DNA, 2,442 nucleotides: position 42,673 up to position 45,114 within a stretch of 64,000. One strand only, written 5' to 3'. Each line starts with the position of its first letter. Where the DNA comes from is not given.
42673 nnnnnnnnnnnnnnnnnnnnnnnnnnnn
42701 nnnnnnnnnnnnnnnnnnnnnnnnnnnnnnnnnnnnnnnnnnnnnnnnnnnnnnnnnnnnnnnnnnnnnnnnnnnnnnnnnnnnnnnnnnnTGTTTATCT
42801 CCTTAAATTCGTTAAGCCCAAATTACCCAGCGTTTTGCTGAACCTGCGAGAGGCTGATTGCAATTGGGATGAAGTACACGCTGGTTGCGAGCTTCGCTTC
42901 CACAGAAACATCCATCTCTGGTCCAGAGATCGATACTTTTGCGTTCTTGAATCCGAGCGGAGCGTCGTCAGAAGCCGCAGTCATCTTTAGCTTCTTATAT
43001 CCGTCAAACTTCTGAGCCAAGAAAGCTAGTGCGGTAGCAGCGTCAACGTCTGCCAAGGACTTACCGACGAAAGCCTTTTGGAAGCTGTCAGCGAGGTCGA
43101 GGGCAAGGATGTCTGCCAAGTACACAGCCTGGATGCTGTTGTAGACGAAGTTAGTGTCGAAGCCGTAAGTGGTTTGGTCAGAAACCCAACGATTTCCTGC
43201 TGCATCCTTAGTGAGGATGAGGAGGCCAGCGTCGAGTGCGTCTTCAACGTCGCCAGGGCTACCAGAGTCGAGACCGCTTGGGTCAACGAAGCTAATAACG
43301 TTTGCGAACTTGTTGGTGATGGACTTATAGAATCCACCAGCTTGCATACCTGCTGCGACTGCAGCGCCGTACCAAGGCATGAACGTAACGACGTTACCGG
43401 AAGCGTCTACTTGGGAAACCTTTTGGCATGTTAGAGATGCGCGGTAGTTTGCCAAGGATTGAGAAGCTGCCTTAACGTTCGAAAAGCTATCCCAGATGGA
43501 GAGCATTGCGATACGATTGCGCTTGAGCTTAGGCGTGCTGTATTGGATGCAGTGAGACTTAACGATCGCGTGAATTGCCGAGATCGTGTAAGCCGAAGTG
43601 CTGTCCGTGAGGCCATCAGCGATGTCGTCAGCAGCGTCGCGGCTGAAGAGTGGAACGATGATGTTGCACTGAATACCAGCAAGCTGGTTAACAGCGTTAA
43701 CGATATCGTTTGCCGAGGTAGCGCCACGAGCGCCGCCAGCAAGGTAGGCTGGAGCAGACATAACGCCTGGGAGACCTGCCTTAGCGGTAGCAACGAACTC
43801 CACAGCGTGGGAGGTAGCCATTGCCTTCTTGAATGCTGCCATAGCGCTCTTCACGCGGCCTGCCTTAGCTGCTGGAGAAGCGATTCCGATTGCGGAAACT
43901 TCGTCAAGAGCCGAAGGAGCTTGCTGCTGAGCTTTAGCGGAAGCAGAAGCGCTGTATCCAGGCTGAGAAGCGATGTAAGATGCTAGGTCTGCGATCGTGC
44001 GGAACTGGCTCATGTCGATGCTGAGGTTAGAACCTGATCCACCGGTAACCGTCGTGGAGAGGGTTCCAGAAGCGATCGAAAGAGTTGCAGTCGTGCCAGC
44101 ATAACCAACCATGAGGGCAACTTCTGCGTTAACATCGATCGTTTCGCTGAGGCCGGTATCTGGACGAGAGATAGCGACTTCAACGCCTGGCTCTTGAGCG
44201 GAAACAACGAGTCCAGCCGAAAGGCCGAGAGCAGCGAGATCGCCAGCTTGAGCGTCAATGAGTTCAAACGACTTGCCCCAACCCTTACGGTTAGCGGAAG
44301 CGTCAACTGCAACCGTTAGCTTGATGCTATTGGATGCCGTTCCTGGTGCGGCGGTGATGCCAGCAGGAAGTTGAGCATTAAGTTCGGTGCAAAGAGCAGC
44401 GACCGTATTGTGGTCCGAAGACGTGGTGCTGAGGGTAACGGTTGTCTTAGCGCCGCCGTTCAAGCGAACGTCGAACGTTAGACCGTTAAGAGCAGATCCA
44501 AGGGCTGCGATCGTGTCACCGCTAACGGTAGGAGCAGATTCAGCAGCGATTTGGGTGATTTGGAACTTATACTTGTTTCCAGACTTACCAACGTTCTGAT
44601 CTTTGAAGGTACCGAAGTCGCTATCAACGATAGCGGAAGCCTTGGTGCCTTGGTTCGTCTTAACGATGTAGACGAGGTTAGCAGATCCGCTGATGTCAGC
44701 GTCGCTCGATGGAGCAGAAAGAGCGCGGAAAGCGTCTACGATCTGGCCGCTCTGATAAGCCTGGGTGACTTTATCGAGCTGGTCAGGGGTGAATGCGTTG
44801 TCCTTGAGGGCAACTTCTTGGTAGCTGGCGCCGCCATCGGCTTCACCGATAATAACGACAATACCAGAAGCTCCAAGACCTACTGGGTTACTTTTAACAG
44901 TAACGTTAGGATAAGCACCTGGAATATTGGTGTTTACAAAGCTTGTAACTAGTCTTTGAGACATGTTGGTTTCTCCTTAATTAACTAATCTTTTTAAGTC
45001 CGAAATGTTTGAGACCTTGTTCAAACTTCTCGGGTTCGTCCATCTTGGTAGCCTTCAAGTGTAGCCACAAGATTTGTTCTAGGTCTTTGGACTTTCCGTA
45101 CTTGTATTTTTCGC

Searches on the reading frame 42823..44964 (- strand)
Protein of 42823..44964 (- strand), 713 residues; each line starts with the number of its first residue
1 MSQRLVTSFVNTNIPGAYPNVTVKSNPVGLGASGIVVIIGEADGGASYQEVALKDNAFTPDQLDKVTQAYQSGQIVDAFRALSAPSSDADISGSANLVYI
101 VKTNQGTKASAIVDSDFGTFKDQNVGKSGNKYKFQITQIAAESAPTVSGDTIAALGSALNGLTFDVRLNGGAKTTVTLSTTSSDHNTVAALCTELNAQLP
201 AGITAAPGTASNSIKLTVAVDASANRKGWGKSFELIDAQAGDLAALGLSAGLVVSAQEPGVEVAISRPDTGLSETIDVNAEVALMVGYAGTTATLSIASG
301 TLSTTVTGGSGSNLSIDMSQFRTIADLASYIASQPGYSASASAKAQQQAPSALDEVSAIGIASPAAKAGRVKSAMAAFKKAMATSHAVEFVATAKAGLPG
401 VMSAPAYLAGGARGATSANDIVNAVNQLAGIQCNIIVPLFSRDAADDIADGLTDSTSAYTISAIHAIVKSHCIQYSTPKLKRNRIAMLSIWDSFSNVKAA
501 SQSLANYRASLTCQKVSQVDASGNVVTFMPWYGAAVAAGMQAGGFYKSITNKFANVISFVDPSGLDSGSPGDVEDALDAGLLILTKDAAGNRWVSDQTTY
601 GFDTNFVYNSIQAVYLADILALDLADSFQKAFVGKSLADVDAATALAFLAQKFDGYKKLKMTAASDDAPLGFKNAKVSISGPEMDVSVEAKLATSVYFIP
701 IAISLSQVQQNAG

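Call 12: search_protein_families(library=pfam, proteins=[window:42823-44964:-])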
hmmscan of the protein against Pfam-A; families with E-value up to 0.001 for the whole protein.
window:42823-44964:- (713 aa): 0 families

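Call 29: search_dna_similar(query=window:42823-44964:-, collection=phages, mode=protein, max_rows=15)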
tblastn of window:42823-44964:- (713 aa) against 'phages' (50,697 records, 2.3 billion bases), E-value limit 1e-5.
Records with a match: 1; places in all: 1; records where one place covers at least 80% of the query: 1.
Best place of each record, by identity: <60% 1.
By first word of the organism name: Myxococcus 1.
By host as written in the record: Myxococcus sp. 1.
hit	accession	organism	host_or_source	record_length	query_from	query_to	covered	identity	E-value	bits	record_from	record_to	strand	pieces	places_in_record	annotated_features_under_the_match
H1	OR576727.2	Myxococcus phage Mx1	Myxococcus sp.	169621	1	712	90%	41.8%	3e-80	409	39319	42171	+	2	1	tail sheath protein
